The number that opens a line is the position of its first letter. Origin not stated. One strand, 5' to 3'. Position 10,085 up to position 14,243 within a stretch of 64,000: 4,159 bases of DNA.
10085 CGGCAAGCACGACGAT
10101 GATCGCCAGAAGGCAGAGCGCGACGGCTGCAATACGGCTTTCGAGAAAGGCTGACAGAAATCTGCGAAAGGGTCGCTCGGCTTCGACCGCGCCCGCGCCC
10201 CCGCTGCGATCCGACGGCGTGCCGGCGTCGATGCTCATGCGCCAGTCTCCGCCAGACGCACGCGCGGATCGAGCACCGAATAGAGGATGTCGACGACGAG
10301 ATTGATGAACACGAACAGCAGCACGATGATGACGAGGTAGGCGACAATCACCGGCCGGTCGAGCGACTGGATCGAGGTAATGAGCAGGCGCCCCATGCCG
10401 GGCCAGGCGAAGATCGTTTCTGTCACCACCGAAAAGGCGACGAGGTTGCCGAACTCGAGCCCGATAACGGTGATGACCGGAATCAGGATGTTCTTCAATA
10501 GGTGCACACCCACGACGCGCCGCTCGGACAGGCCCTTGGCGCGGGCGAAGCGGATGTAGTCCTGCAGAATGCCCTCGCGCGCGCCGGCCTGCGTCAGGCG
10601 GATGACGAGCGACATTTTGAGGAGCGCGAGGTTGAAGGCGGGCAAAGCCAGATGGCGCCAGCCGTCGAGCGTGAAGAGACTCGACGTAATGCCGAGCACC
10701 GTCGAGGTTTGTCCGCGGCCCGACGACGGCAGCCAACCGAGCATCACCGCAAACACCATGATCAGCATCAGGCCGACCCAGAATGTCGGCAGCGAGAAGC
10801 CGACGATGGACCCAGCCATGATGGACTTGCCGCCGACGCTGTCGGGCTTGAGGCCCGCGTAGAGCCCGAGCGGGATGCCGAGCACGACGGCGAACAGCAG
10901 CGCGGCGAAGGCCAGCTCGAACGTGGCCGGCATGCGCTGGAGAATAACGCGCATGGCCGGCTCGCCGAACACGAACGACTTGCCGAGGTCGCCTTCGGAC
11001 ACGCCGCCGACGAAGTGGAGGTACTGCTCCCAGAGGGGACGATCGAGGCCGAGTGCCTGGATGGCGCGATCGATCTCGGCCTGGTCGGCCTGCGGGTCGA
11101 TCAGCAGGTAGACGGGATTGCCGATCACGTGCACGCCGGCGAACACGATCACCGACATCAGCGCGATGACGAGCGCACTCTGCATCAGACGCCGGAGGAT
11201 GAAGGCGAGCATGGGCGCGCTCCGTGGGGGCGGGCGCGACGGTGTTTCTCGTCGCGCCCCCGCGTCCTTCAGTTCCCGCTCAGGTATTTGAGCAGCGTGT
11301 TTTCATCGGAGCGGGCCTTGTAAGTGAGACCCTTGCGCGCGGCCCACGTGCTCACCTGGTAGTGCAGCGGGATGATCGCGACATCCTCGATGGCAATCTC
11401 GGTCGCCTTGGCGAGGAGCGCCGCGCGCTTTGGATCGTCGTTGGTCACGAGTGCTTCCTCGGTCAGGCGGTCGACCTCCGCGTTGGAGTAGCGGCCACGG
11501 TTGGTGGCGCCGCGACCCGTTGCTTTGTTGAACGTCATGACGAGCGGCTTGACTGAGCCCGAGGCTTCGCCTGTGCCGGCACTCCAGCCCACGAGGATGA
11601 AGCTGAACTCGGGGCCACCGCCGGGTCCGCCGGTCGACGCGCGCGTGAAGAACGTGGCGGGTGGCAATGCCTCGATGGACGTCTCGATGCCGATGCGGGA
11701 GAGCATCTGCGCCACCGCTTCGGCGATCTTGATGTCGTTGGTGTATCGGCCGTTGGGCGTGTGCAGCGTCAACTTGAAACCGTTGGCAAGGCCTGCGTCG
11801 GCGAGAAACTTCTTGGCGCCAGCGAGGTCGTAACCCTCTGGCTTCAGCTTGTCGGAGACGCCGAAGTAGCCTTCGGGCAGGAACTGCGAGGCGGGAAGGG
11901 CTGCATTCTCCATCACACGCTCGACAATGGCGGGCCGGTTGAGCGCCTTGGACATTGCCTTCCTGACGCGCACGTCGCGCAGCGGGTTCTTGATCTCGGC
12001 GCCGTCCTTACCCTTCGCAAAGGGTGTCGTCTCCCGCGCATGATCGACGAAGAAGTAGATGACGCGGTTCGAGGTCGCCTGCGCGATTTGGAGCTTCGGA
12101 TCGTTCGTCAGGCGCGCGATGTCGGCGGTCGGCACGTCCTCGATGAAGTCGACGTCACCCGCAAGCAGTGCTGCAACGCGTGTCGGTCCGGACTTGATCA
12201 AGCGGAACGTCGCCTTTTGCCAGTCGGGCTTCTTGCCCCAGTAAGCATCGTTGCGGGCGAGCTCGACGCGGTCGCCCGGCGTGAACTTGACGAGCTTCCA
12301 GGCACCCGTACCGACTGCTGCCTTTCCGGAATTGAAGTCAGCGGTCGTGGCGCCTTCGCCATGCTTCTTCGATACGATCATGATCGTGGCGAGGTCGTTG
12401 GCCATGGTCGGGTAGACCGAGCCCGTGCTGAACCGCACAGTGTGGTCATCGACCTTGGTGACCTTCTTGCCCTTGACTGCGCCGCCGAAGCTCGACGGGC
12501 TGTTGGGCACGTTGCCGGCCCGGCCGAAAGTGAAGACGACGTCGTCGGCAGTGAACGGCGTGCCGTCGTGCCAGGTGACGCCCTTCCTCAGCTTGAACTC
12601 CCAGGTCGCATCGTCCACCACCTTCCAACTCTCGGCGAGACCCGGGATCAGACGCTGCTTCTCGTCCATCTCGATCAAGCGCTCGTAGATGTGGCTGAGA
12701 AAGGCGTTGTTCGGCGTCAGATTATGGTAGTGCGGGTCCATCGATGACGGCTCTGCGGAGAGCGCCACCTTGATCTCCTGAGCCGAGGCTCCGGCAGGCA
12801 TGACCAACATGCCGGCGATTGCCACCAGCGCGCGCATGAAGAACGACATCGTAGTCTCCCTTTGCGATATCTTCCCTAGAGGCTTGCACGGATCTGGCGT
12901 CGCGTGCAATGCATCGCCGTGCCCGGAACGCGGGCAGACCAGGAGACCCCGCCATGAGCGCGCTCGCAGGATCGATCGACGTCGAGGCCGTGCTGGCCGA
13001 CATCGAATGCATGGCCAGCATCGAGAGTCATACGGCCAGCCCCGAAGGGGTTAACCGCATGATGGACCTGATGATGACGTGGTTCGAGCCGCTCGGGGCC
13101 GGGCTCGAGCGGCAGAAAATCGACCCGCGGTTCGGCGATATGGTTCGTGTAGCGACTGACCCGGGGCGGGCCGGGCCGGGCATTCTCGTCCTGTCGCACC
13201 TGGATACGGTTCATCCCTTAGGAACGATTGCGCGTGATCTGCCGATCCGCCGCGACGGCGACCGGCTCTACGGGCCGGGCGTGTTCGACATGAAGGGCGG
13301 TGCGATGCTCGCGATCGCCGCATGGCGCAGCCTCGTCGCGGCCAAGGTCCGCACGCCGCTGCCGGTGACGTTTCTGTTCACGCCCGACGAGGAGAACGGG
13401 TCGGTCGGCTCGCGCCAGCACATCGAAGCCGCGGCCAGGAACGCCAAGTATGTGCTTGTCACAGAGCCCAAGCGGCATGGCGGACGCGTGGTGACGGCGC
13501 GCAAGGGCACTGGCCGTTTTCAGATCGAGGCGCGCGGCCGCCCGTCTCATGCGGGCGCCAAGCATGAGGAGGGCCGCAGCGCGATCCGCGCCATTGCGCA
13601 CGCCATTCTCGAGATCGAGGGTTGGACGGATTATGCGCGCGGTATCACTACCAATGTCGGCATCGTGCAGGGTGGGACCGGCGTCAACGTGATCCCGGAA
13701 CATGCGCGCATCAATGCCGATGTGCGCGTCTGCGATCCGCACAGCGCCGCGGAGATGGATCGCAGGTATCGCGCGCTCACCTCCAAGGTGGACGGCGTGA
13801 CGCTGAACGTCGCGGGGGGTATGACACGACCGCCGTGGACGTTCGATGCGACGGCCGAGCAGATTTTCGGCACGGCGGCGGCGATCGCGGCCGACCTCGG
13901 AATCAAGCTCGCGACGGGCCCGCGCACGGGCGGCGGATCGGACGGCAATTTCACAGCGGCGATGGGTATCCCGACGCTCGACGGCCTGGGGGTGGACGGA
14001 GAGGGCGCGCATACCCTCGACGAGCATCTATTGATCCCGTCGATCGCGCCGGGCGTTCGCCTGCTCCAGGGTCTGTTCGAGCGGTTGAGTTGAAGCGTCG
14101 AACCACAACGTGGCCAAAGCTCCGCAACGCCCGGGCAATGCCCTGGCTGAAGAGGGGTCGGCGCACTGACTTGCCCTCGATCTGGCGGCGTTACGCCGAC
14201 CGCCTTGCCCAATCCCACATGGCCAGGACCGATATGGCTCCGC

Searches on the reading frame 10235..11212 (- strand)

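Call 16: search_protein_families(library=pfam, proteins=[window:10235-11212:-], max_evalue=0.01)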
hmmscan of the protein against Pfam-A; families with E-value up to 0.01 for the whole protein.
window:10235-11212:- (325 aa): 2 families
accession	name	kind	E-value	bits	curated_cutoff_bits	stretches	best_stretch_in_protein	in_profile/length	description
PF00528.27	BPD_transp_1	-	1.2e-37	129.8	26.4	1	112-319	1-183/184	Binding-protein-dependent transport system inner membrane component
PF19300.4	BPD_transp_1_N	-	9.9e-10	39.1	23.8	1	1-101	1-114/114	Binding-prot-dependent transport system membrane comp, N-term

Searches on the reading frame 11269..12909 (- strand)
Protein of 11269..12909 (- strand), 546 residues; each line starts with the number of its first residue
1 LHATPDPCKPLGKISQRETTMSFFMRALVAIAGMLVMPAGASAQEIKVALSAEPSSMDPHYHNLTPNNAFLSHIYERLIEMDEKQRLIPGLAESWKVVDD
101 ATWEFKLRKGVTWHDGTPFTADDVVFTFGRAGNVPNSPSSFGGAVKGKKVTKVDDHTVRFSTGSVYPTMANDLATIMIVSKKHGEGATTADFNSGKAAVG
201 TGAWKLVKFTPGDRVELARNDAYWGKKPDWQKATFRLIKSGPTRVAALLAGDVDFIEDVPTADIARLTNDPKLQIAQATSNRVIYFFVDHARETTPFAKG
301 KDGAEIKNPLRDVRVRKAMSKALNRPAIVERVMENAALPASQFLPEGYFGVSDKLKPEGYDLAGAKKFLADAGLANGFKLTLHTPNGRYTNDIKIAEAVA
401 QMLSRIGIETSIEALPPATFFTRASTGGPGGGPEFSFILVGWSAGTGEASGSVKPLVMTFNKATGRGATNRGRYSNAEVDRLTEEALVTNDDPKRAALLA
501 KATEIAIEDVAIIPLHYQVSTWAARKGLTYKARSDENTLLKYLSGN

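Call 16: search_protein_families(library=pfam, proteins=[window:11269-12909:-], max_evalue=0.01)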
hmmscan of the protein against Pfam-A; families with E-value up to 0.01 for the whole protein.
window:11269-12909:- (546 aa): 1 family
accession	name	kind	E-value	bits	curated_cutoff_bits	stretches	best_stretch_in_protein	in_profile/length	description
PF00496.27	SBP_bac_5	-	8e-90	302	32.4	1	87-461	2-365/368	Bacterial extracellular solute-binding proteins, family 5 Middle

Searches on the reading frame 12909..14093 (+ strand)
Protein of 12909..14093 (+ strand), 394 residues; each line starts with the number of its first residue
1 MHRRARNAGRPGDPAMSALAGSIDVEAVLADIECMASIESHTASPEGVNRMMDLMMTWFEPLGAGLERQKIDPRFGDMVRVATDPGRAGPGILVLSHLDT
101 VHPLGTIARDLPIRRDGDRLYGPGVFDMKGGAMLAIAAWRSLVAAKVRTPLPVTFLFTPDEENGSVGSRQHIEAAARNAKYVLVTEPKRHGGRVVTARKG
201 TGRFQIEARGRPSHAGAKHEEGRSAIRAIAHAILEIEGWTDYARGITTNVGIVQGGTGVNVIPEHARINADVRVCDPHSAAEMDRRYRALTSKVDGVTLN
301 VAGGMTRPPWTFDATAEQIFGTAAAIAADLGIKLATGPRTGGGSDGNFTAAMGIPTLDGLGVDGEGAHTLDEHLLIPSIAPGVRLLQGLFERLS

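Call 16: search_protein_families(library=pfam, proteins=[window:12909-14093:+], max_evalue=0.01)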
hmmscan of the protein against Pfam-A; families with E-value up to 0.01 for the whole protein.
window:12909-14093:+ (394 aa): 3 families
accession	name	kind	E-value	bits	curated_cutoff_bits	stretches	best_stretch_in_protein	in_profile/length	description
PF01546.33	Peptidase_M20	-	5.8e-31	108.4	24.6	1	94-391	2-205/206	Peptidase family M20/M25/M40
PF07687.19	M20_dimer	-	3.6e-16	59.5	21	1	196-290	1-98/107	Peptidase dimerisation domain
PF04389.22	Peptidase_M28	-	7.6e-07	29.5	21.3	1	88-182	10-87/193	Peptidase family M28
